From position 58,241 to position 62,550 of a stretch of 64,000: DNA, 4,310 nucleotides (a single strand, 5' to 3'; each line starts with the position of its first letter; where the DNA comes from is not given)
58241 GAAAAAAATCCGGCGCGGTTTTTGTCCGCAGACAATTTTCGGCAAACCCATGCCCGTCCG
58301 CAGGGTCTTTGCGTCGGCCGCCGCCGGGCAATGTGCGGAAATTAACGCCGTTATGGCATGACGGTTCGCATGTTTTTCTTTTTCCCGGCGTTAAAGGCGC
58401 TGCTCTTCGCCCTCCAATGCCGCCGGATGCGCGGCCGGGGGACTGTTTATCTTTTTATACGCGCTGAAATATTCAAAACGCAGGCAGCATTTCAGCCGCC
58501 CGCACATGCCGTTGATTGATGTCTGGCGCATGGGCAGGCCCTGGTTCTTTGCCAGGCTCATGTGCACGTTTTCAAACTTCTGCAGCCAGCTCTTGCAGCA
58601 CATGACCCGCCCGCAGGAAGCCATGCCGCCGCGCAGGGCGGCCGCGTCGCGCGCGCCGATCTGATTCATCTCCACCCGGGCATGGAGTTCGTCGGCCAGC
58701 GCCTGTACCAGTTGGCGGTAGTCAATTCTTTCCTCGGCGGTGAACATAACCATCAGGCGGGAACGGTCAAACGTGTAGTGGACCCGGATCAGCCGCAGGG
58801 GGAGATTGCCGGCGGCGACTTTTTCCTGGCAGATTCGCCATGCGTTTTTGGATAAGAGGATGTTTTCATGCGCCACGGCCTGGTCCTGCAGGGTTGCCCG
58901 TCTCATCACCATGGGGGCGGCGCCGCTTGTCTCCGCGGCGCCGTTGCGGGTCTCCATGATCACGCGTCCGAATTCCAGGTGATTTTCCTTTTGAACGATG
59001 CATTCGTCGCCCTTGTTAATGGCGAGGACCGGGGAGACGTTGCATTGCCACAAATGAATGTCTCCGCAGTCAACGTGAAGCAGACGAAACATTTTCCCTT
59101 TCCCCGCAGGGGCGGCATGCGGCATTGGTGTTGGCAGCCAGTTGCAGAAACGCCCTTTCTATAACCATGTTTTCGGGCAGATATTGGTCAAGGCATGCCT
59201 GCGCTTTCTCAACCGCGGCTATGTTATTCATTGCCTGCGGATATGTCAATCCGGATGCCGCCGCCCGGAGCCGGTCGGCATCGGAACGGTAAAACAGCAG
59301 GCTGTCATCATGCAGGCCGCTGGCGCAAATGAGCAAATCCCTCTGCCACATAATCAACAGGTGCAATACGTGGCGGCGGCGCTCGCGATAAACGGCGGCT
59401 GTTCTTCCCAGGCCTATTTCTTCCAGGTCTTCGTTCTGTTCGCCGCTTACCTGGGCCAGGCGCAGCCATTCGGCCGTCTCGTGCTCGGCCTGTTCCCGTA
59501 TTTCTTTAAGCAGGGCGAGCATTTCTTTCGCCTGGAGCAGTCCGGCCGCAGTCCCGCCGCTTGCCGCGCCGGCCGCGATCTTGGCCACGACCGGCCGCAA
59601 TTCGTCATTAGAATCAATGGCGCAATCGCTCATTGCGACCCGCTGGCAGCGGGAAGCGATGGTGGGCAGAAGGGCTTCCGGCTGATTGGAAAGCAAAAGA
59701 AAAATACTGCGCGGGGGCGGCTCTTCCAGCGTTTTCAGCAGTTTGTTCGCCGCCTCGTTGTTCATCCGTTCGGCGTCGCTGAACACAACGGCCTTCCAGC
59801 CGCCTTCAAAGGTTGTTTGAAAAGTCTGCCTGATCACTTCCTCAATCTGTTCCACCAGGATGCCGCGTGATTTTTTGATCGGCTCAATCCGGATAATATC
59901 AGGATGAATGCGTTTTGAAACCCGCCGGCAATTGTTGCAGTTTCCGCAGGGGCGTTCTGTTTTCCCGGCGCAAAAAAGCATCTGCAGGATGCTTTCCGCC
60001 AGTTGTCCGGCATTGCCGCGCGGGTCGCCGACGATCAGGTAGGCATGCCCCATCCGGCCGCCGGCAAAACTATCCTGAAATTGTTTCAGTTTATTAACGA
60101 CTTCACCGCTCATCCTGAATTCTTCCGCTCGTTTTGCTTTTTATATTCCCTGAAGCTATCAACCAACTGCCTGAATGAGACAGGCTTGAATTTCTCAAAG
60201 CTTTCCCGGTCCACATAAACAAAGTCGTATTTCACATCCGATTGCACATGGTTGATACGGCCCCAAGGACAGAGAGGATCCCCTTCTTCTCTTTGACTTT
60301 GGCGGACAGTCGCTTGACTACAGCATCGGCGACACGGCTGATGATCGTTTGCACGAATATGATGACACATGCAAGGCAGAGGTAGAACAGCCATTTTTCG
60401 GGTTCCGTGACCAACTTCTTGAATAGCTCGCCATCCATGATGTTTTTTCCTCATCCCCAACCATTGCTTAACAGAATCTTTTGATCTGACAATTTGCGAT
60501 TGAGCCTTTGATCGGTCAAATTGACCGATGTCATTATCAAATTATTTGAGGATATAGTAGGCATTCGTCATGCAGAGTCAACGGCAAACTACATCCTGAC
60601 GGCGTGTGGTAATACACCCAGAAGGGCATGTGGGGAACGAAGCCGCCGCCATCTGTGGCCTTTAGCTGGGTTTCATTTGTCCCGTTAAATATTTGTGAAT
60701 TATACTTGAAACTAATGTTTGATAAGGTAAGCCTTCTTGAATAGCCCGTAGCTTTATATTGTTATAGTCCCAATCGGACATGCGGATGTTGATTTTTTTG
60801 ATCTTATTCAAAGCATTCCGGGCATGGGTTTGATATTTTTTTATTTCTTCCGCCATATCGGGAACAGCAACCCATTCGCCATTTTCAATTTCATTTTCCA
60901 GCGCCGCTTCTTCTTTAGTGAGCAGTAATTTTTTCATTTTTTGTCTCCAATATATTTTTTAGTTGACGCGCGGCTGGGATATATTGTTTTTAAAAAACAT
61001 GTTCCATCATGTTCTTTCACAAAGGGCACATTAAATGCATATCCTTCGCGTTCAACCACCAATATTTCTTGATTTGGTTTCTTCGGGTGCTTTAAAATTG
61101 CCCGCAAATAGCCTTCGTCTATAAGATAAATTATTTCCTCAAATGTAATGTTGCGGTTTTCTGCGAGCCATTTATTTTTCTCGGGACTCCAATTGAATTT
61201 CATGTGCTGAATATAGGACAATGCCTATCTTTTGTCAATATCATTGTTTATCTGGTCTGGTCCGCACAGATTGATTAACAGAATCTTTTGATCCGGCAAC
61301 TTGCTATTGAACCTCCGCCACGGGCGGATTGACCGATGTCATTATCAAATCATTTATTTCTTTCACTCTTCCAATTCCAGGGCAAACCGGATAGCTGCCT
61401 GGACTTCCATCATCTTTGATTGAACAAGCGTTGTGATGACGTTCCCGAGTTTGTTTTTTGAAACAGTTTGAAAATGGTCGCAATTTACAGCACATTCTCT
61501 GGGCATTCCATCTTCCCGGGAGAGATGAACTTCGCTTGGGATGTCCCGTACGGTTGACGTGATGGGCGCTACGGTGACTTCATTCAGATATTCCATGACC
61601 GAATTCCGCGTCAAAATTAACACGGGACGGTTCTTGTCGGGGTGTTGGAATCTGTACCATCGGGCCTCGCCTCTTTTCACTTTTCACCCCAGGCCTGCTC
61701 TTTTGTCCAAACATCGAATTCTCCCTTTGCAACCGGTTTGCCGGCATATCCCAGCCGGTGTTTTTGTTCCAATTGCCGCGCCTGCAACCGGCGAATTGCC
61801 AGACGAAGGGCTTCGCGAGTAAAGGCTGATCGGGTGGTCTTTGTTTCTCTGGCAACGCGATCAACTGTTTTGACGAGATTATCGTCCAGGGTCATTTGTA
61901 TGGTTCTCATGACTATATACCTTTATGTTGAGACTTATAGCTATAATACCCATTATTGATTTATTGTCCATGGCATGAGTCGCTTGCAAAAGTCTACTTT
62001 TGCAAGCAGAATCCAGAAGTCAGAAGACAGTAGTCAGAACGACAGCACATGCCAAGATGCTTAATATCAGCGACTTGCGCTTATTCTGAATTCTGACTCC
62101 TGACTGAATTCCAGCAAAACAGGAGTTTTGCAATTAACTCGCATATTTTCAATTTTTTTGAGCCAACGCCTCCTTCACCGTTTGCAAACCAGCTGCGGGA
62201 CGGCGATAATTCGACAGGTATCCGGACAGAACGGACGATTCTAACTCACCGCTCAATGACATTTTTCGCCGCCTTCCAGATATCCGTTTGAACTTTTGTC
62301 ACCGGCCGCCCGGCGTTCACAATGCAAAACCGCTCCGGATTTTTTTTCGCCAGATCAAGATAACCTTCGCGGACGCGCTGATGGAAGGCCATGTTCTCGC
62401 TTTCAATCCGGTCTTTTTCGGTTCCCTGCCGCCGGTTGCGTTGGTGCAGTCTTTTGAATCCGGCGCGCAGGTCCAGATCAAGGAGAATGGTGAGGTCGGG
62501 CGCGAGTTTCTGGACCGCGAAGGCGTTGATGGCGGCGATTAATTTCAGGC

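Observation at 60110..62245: Toxin-antitoxin island (BrnT/BrnA plus RHH/MazF-like) inserted between holB and tmk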

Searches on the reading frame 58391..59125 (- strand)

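Call 3: search_protein_families(library=pfam, proteins=[window:58391-59125:-], max_evalue=0.01)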
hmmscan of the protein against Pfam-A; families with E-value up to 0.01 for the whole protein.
window:58391-59125:- (244 aa): 1 family
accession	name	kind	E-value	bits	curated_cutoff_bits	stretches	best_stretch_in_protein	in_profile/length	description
PF04468.17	PSP1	-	5.2e-25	88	27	1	72-156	2-86/86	PSP1 C-terminal conserved region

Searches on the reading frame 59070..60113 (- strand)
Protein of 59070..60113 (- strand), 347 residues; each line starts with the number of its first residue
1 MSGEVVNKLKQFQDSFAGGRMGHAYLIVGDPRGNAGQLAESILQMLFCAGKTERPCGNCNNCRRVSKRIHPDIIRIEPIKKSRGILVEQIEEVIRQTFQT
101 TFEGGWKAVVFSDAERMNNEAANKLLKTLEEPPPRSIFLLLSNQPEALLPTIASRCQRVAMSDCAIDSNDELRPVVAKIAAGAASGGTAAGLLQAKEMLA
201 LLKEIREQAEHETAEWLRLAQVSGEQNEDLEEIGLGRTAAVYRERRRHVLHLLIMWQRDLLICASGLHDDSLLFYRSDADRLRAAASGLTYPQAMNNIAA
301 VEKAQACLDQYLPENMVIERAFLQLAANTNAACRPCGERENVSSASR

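Call 3: search_protein_families(library=pfam, proteins=[window:59070-60113:-], max_evalue=0.01)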
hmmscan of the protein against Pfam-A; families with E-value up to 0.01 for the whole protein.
window:59070-60113:- (347 aa): 1 family
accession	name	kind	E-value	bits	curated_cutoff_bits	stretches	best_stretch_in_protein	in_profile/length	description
PF13177.12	DNA_pol3_delta2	-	3.7e-46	157.5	27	1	8-162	5-158/161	DNA polymerase III, delta subunit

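Call 8: find_encoding_contigs(protein=window:59070-60113:-, flank=6000, max_places=10)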
Protein window:59070-60113:- (347 aa): 4 contigs read that carry it; 4 places shown.
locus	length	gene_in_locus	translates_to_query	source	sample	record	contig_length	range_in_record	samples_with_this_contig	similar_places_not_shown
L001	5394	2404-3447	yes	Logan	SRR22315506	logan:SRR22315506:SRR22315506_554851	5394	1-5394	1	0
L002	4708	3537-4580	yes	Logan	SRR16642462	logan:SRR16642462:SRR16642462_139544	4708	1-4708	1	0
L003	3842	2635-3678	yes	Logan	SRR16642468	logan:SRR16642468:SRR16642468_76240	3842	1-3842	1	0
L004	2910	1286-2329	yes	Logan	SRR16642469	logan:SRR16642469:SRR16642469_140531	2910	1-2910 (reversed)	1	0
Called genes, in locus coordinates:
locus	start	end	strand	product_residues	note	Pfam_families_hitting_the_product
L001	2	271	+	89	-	?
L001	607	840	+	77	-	PF01402:RHH_1 (weak)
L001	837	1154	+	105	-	PF02452:PemK_toxin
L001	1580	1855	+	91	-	-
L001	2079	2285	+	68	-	-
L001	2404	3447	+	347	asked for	PF13177:DNA_pol3_delta2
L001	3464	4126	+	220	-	PF04468:PSP1, PF28472:PSP1_3rd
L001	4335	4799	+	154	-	PF01220:DHquinase_II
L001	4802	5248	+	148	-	PF00364:Biotin_lipoyl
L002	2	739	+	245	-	?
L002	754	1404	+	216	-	PF02223:Thymidylate_kin, PF13521:AAA_28 (weak)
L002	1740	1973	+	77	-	PF01402:RHH_1 (weak)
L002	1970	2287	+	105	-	PF02452:PemK_toxin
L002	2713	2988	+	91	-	-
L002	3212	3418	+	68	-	-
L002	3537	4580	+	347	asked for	PF13177:DNA_pol3_delta2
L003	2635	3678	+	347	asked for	PF13177:DNA_pol3_delta2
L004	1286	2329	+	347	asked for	PF13177:DNA_pol3_delta2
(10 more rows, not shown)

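Call 11: find_related_loci(query=window:59070-60113:-, collection=genome_contigs, flank=8000)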
Query window:59070-60113:- (347 aa) in genome_contigs; peptide patterns used: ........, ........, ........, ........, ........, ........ (x = any residue, [..] = any of these).
600 stretches matched a pattern (row limit reached: there are more); 9 encode a relative of the query (tblastn E <= 1e-3); 9 distinct loci.
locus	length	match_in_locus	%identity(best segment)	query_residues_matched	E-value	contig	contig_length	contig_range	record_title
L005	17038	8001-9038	66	1-346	2e-141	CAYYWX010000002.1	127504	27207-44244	MAG TPA_asm: uncultured Verrucomicrobiota bacterium isolate SRP062349_co5_140 genome assembly, contig: NODE_10_length_12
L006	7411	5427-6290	31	17-266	4e-33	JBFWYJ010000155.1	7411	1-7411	MAG: Bacteroidia bacterium isolate CA_2019_TPBS_161 NODE_37271_length_7411_cov_3.829627_TPBS, whole genome shotgun seque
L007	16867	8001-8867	32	19-269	2e-31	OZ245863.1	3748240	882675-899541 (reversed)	MAG: Bacteroidia bacterium isolate 862c75a2-6996-4fe0-bbec-c80beff68386 genome assembly, chromosome: 1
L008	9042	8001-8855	31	20-266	8e-30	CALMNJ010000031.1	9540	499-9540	MAG TPA_asm: uncultured Bacteroidetes bacterium isolate SRR5676451_bin.79_CONCOCT_v1.1_MAG genome assembly, contig: ERZ7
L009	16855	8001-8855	30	20-266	1e-29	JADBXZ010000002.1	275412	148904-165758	MAG: Bacteroidetes bacterium isolate M165S2SP1A01QC M165S2_2, whole genome shotgun sequence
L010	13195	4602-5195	32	10-163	2e-22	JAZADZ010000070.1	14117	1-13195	MAG: Bacteroidota bacterium isolate XB_MAG74 DB_MAG74_0070, whole genome shotgun sequence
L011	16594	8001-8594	31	18-173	1e-19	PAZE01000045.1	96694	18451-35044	MAG: Crocinitomicaceae bacterium isolate SP82 MHASMcontig_1624656, whole genome shotgun sequence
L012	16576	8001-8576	29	11-165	9e-19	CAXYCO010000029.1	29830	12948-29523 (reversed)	MAG: uncultured Polaribacter sp. isolate FRAM_RAS_F4_07_1819_4-MAG_11 genome assembly, contig: FRAM_RAS_F4_07_1819_4-c00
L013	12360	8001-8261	39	73-161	8e-15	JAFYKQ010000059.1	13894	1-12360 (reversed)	MAG: Flavobacteriales bacterium isolate RGIG7177 Water_buffalos_Cecum-1__c449590, whole genome shotgun sequence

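Call 70: list_cluster_members(proteins=[window:59070-60113:-, window:62246-62896:-, window:58391-59125:-])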
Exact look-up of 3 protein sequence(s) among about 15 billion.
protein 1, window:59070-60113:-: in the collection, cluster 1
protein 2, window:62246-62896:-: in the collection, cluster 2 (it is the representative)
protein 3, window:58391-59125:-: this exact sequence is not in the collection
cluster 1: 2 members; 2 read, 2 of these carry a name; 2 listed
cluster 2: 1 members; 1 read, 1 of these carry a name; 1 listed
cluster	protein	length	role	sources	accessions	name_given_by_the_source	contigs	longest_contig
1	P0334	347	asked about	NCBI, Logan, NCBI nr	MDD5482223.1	MAG: DNA polymerase III subunit [Kiritimatiellae bacterium] | DNA polymerase III subunit [Kiritimatiellia bacterium]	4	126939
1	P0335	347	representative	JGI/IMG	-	DNA polymerase III delta' subunit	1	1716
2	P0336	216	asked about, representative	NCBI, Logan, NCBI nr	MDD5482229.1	MAG: dTMP kinase [Kiritimatiellae bacterium] | dTMP kinase [Kiritimatiellia bacterium]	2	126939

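Call 71: find_encoding_contigs(protein=P0335, flank=3000, max_places=3)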
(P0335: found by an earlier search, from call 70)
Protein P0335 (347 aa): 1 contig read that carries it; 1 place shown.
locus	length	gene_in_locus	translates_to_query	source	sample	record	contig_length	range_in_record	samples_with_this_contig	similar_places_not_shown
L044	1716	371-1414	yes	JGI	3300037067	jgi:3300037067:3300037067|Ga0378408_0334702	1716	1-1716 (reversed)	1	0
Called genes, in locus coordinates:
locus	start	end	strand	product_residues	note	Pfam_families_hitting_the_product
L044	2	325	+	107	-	?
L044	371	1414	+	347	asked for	PF13177:DNA_pol3_delta2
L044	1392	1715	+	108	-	?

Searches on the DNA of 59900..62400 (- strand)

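Call 14: search_rna_families(source=window, start=59900, end=62400, threshold=evalue, max_evalue=10)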
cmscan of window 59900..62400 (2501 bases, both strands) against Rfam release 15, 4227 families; matches with E-value up to 10: 7.
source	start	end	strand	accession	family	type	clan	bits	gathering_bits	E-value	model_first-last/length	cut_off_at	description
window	61982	62056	+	RF01998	group-II-D1D4-1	Intron;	CL00102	21.2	35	0.61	1-84/84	no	Group II catalytic intron D1-D4-1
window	62013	62040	-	RF01355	CRISPR-DR26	Gene; CRISPR;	-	20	39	3.5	1-25/25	no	CRISPR RNA direct repeat element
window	61983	62125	-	RF02188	ST7-OT4_2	Gene; lncRNA;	-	18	55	3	1-172/172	no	ST7 overlapping transcript 4 conserved region 2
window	60334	60382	+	RF01273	sR34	Gene; snRNA; snoRNA; CD-box;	-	18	40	3.6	1-54/54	no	Small nucleolar RNA sR34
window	61575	61731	+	RF02178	SMCR2_2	Gene; lncRNA;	-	15.9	55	6.4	1-165/165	no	Smith-Magenis syndrome chromosome region, candidate 2 conserved region 2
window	61284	61376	+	RF01515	Afu_514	Gene; snRNA; snoRNA; CD-box;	-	15.9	39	7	1-106/106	no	A. fumigatus snoRNA Afu_514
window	60334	60382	+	RF01136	sR28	Gene; snRNA; snoRNA; CD-box;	-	11.5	39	8.9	1-55/55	no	Small nucleolar RNA sR28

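Call 25: search_dna_similar(query=window:60100-62260:-, collection=plasmids, mode=distant, max_rows=15)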
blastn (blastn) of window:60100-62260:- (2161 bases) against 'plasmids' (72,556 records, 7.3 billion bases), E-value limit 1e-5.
No match.

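Call 26: search_dna_similar(query=window:60100-62260:-, collection=phages, mode=distant, max_rows=15)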
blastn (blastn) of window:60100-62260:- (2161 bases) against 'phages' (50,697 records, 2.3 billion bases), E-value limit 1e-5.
No match.

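Call 103: search_rna_families(source=window, start=61900, end=62260, threshold=evalue, max_evalue=10, show_alignments=1)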
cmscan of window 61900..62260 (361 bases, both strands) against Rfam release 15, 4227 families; matches with E-value up to 10: 3.
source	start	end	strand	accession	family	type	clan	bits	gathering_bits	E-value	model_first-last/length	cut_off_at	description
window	61982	62056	+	RF01998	group-II-D1D4-1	Intron;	CL00102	21.2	35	0.088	1-84/84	no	Group II catalytic intron D1-D4-1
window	62013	62040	-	RF01355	CRISPR-DR26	Gene; CRISPR;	-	20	39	0.51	1-25/25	no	CRISPR RNA direct repeat element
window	61983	62125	-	RF02188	ST7-OT4_2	Gene; lncRNA;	-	18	55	0.43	1-172/172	no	ST7 overlapping transcript 4 conserved region 2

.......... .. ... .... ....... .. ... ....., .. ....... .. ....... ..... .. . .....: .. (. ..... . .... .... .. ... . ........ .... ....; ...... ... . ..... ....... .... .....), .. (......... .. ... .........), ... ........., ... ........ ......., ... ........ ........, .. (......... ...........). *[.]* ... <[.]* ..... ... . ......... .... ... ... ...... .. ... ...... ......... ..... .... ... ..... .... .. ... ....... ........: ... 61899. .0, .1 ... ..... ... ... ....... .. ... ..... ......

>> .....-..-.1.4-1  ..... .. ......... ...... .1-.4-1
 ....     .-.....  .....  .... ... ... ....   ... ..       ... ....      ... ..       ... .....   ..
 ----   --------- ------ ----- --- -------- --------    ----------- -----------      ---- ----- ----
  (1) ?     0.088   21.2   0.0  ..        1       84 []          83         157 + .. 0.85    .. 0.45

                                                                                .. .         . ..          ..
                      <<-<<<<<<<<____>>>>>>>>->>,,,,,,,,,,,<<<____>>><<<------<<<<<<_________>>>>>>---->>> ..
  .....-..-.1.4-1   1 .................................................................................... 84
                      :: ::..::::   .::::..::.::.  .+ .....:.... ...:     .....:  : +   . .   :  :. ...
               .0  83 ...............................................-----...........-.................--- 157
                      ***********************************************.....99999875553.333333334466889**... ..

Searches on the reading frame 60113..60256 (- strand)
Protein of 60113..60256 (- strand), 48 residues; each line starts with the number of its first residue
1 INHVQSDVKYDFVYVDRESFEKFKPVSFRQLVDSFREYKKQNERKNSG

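Call 86: search_protein_families(library=pfam, proteins=[window:60113-60256:-], max_evalue=1)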
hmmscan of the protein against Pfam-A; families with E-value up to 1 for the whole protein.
seq(48 aa): 0 families
